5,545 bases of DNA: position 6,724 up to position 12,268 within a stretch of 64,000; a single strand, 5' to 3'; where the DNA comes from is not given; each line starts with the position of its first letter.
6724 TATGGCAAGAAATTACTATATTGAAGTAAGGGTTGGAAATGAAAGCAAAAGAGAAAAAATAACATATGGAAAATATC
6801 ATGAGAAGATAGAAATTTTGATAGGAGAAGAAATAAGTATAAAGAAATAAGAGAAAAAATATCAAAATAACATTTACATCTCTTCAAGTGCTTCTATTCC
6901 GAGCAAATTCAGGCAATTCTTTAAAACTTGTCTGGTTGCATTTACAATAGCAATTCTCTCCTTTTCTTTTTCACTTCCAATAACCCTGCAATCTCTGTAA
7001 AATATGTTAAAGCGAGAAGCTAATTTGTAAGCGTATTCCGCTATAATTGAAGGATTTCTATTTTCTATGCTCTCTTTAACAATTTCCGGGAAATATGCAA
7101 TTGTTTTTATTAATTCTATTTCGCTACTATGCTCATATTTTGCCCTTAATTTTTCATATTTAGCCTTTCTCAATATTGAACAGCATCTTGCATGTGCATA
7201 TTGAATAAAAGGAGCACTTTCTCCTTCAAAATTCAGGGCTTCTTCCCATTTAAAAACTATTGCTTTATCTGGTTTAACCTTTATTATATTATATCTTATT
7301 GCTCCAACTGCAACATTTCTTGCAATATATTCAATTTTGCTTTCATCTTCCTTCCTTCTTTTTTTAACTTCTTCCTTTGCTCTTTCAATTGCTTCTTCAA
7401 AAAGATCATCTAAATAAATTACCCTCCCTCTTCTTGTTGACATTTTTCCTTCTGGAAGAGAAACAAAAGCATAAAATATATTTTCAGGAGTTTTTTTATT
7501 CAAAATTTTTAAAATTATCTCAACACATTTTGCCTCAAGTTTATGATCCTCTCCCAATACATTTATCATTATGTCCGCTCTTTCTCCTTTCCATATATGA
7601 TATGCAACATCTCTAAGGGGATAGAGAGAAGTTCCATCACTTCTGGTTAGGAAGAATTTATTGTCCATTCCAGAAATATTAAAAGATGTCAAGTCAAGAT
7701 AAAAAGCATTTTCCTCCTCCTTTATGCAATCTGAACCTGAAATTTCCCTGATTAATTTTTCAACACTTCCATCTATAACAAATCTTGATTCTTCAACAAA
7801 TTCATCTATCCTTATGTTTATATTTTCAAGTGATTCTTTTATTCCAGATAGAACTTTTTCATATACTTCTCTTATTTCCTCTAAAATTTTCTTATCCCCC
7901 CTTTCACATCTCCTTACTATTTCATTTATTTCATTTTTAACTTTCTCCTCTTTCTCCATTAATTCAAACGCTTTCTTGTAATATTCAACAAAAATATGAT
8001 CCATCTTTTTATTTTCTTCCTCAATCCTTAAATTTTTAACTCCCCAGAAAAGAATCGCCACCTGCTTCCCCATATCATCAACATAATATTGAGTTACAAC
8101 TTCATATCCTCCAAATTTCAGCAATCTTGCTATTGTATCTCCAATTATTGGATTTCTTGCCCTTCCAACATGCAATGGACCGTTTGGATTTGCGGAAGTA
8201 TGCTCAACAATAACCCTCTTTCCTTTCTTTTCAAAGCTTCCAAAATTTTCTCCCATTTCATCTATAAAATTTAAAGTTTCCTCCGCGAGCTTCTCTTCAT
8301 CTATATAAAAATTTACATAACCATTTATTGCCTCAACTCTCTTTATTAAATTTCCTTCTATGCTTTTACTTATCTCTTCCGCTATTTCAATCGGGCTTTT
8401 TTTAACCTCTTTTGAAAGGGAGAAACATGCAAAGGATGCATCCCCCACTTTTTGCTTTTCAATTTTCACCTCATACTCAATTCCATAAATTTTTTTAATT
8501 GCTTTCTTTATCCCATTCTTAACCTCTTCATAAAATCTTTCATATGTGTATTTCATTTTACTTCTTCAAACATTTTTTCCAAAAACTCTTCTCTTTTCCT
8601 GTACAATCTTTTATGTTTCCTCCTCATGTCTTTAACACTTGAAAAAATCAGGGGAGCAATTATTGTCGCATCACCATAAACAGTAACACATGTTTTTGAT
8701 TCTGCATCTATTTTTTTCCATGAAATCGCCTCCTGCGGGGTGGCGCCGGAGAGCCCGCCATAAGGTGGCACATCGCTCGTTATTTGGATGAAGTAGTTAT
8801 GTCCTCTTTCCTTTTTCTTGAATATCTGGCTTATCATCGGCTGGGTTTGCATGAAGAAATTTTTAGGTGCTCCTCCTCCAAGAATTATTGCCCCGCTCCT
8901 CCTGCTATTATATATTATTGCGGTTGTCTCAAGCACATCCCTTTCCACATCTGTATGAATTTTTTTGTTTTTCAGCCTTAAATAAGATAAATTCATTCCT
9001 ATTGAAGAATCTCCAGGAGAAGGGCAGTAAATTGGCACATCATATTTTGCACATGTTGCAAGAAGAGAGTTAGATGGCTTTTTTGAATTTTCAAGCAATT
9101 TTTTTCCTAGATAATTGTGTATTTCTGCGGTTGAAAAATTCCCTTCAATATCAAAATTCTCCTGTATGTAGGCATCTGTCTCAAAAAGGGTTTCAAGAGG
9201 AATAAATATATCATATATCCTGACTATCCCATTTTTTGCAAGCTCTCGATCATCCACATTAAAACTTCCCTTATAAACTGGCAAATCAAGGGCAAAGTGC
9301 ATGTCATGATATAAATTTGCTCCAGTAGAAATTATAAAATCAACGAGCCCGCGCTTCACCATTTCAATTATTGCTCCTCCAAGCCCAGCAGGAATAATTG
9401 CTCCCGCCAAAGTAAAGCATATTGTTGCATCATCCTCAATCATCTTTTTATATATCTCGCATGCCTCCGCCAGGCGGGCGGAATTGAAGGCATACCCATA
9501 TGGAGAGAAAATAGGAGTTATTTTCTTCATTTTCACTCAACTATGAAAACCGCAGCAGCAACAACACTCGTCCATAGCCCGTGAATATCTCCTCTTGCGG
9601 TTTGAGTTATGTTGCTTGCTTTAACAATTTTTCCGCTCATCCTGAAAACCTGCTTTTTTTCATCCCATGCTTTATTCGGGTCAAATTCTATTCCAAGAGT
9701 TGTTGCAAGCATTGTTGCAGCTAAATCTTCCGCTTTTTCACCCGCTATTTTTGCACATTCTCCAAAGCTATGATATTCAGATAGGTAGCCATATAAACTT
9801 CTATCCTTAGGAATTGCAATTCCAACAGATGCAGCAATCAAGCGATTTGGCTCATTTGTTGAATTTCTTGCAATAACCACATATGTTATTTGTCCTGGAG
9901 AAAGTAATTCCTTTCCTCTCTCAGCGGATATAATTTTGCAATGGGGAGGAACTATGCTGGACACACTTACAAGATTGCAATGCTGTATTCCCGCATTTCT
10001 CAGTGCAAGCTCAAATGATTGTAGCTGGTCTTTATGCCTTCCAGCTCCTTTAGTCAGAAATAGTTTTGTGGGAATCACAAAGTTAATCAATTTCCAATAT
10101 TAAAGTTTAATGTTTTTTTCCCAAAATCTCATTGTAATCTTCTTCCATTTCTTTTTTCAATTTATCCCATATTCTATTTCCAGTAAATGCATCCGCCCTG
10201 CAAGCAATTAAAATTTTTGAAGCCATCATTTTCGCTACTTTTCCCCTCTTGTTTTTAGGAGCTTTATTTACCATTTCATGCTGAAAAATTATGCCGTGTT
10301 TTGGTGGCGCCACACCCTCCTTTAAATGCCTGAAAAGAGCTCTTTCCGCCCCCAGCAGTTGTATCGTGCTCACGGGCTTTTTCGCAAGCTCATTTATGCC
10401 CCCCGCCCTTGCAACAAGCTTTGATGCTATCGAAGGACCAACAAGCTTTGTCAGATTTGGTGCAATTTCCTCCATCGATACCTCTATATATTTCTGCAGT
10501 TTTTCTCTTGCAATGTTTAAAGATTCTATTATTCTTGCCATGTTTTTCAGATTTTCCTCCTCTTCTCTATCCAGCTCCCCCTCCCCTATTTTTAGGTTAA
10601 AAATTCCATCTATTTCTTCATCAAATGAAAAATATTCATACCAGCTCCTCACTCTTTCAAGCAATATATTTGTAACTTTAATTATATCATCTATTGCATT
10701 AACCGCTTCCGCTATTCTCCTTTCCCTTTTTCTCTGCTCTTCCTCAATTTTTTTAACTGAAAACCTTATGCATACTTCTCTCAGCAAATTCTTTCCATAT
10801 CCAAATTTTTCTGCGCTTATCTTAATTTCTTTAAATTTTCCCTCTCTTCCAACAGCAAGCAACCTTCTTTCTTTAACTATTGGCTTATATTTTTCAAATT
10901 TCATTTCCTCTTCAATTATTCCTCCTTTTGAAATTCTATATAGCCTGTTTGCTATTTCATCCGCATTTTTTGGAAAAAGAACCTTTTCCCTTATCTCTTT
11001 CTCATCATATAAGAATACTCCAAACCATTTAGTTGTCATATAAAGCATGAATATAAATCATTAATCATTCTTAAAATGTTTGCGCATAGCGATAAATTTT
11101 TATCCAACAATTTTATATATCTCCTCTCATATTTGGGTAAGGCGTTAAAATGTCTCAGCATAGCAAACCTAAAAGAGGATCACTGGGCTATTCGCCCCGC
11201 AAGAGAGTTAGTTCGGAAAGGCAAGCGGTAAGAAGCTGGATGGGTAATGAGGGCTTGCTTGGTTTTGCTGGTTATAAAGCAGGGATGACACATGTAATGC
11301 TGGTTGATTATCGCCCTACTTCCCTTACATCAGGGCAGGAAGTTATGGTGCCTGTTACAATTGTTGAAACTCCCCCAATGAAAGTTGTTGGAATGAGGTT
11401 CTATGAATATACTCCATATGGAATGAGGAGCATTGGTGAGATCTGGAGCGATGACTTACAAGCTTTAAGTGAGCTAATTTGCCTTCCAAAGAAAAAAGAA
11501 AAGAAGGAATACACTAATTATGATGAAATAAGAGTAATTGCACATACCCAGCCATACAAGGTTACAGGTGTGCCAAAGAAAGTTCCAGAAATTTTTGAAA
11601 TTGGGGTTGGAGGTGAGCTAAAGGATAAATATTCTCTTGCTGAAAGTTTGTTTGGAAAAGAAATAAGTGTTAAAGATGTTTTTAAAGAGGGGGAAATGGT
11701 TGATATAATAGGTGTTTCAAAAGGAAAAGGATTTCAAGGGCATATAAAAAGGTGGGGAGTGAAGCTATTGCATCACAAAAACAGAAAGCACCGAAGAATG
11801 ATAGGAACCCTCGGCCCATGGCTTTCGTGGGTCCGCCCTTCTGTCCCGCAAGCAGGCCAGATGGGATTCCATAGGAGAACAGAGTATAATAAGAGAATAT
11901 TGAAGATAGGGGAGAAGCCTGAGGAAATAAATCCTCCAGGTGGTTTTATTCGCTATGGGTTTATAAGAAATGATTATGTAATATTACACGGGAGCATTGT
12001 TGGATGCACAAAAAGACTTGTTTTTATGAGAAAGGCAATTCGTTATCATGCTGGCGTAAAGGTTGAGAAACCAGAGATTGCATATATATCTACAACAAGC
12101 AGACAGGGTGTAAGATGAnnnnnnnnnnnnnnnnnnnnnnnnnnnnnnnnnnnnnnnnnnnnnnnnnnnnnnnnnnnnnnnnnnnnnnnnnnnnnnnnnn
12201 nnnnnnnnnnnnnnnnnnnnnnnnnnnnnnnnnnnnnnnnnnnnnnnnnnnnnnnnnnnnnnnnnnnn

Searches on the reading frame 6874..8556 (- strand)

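Call 81: search_protein_families(library=pfam, proteins=[window:6874-8556:-], max_evalue=0.0001)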
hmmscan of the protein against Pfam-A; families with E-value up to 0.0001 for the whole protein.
window:6874-8556:- (560 aa): 4 families
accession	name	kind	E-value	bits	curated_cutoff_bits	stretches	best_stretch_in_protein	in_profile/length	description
PF00750.26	tRNA-synt_1d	-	2.1e-37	129.4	23.3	1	110-437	17-349/349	tRNA synthetases class I (R), catalytic domain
PF05746.21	DALR_1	-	2.6e-36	124.7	22.3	1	451-560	1-117/117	DALR anticodon binding domain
PF03485.21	Arg_tRNA_synt_N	-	3.1e-12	47.4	21.5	1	11-85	2-85/85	Arginyl tRNA synthetase N terminal domain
PF01921.24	tRNA-synt_1f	-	7.6e-08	32.1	27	0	328-387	234-298/360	tRNA synthetases class I (K)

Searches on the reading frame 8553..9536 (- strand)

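Call 81: search_protein_families(library=pfam, proteins=[window:8553-9536:-], max_evalue=0.0001)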
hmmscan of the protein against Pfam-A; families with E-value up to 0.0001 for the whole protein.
window:8553-9536:- (327 aa): 1 family
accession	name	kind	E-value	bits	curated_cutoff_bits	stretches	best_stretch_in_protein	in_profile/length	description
PF01916.23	DS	-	1.6e-85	287.4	27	1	15-300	9-287/288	Deoxyhypusine synthase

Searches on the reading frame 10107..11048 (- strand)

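Call 81: search_protein_families(library=pfam, proteins=[window:10107-11048:-], max_evalue=0.0001)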
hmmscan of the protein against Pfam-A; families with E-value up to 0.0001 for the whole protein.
window:10107-11048:- (313 aa): 1 family
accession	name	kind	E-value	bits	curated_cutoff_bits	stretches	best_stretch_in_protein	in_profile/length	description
PF01798.23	Nop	-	2.8e-47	161.5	25.4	1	157-304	76-225/228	snoRNA binding domain, fibrillarin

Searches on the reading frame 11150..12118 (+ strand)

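Call 82: search_protein_families(library=pfam, proteins=[window:11150-12118:+], max_evalue=0.0001)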
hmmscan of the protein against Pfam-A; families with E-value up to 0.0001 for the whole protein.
window:11150-12118:+ (322 aa): 1 family
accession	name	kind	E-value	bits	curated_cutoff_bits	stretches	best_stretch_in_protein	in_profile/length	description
PF00297.29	Ribosomal_L3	-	2.8e-85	287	22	2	125-320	158-369/369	Ribosomal protein L3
